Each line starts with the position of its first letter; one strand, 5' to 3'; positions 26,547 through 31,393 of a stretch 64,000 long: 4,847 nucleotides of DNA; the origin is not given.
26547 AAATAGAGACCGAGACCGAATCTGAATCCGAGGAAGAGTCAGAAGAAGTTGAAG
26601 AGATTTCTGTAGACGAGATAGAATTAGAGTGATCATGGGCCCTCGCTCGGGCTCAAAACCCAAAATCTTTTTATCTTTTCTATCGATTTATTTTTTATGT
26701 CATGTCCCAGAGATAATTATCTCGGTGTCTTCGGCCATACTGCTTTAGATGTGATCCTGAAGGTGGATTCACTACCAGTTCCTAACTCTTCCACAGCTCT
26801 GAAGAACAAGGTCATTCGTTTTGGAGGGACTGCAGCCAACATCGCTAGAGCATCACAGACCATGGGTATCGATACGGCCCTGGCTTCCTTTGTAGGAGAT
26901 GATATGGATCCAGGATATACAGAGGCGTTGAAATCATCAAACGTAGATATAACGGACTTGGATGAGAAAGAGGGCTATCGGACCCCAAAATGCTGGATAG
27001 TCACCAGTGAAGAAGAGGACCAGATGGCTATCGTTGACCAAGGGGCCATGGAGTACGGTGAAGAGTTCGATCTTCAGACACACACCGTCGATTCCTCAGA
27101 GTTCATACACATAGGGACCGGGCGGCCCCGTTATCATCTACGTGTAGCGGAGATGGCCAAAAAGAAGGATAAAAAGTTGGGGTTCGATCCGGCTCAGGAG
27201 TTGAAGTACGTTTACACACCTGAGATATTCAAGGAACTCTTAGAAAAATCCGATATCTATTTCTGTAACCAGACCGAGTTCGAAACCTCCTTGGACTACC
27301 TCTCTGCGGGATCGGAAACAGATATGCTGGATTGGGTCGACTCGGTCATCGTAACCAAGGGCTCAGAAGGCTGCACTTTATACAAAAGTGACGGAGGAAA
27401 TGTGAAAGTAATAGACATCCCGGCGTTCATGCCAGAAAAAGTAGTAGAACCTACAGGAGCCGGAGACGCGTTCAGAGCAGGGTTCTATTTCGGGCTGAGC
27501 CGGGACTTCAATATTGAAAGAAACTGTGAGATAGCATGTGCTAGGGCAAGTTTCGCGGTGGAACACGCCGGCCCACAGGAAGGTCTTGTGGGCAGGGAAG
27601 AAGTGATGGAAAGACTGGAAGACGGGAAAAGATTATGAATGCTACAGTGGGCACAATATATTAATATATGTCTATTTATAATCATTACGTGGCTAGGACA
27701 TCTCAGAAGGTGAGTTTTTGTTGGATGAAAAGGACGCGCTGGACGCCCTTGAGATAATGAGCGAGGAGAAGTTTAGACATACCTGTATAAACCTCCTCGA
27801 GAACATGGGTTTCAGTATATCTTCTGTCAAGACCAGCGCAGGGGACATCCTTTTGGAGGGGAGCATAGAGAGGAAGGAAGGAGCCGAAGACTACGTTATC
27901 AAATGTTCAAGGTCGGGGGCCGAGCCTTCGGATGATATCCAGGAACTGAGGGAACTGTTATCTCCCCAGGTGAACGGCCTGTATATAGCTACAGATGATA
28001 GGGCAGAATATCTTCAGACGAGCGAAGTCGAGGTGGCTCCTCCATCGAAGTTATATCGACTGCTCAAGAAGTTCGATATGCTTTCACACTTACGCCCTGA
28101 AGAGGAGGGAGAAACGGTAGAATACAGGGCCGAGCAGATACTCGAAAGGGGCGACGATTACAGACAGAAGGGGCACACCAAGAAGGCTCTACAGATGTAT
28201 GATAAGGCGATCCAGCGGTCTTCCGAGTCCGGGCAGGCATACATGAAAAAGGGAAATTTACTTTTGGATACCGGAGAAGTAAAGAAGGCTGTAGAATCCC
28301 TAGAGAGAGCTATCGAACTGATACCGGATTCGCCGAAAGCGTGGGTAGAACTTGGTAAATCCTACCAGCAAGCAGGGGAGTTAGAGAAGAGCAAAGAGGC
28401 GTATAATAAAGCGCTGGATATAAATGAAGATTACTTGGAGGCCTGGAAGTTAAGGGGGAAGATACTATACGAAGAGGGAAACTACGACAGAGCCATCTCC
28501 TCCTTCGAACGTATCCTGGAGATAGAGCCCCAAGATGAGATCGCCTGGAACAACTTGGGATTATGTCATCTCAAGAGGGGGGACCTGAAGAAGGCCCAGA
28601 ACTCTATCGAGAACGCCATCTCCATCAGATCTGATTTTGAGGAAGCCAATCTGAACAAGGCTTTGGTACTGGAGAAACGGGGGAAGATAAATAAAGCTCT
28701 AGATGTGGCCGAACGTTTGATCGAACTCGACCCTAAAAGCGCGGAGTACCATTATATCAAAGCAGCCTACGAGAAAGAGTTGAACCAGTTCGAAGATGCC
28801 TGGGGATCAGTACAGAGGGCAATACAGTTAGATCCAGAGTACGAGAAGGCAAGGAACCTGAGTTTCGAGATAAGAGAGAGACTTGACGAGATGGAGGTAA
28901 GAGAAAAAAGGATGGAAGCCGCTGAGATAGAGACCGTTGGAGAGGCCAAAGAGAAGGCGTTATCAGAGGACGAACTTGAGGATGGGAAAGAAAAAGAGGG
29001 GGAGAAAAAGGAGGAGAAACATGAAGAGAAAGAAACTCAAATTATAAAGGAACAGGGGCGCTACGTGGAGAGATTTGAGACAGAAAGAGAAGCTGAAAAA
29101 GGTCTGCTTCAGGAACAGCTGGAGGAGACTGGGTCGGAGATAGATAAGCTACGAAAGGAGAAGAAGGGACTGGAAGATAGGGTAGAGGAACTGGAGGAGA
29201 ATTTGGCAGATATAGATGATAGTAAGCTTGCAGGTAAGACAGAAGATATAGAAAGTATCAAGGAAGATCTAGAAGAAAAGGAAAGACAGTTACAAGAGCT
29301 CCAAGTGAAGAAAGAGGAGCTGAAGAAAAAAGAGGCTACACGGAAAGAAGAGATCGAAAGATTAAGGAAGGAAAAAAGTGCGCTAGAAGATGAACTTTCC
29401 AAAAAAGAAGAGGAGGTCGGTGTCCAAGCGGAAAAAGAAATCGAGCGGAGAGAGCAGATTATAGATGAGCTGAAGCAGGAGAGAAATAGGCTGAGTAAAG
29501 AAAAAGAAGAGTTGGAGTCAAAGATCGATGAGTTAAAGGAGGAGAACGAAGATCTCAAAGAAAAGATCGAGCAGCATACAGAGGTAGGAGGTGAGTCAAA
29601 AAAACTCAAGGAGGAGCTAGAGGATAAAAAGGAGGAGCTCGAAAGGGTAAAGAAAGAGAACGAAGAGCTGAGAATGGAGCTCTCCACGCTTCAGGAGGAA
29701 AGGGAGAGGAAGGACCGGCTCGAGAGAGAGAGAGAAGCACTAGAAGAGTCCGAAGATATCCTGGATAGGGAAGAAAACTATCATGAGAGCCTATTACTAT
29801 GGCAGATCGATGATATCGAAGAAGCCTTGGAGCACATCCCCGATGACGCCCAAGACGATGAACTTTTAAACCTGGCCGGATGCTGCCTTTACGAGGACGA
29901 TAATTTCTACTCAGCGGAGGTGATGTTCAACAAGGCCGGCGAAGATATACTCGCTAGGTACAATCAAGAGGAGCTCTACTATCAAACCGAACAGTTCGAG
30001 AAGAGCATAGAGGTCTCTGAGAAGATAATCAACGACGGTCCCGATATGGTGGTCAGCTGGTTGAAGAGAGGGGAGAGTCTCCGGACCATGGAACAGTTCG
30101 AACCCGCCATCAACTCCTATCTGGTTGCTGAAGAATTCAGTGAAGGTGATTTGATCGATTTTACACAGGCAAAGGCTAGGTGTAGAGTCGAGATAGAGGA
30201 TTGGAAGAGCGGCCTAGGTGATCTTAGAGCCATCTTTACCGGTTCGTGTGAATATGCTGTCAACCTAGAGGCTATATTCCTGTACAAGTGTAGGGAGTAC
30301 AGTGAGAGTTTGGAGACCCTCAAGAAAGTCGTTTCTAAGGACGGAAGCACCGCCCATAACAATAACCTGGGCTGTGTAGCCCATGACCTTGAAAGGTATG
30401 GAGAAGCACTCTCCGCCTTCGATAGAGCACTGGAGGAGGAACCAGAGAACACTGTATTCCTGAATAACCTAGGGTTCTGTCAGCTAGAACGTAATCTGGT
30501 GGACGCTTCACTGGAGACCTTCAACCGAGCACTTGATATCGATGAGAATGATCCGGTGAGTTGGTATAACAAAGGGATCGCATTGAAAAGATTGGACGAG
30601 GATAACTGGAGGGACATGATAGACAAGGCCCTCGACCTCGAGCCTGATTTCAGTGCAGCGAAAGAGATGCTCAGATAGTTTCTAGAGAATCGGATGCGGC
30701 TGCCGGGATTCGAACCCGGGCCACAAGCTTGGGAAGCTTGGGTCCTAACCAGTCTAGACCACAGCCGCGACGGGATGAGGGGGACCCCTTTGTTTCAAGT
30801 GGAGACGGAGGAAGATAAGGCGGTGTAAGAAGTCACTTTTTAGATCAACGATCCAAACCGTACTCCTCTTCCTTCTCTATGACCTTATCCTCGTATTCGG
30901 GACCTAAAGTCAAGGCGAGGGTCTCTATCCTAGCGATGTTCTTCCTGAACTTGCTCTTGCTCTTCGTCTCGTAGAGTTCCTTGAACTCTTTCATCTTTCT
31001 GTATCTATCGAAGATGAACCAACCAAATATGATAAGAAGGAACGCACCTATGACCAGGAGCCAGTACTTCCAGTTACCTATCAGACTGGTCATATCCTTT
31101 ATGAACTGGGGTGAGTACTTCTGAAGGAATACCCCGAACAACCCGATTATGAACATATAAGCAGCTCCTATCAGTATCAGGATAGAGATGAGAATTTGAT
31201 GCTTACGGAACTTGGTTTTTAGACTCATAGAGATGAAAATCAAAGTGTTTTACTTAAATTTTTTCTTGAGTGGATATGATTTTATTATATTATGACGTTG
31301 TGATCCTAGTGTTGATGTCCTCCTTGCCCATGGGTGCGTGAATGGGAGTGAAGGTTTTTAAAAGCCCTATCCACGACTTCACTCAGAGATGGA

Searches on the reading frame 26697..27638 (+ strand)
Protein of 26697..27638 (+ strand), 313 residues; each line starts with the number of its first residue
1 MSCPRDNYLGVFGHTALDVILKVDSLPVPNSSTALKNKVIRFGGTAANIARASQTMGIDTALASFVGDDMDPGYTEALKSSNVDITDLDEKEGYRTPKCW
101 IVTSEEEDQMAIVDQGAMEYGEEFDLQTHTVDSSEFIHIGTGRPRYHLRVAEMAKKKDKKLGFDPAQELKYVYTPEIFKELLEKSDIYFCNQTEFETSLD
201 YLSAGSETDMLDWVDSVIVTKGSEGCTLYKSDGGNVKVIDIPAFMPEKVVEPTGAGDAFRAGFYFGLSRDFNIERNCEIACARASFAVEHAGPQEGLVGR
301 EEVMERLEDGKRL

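Call 22: search_protein_families(library=pfam, proteins=[window:26697-27638:+], max_evalue=0.001)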
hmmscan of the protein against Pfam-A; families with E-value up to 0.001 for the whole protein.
window:26697-27638:+ (313 aa): 1 family
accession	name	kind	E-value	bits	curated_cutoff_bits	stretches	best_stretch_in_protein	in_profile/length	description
PF00294.29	PfkB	-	1.4e-44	153.1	25.8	1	9-296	4-298/302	pfkB family carbohydrate kinase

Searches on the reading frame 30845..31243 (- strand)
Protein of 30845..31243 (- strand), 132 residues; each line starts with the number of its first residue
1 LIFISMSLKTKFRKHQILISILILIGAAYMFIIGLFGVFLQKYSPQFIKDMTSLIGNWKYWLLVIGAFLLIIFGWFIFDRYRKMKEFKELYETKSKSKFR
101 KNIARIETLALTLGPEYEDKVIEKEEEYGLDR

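Call 22: search_protein_families(library=pfam, proteins=[window:30845-31243:-], max_evalue=0.001)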
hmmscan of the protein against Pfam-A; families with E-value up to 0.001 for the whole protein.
window:30845-31243:- (132 aa): 1 family
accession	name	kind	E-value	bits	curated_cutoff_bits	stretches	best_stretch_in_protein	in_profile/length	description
PF11433.13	DUF3198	-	7.2e-07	29.3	28.7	1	83-128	2-47/50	Protein of unknown function (DUF3198)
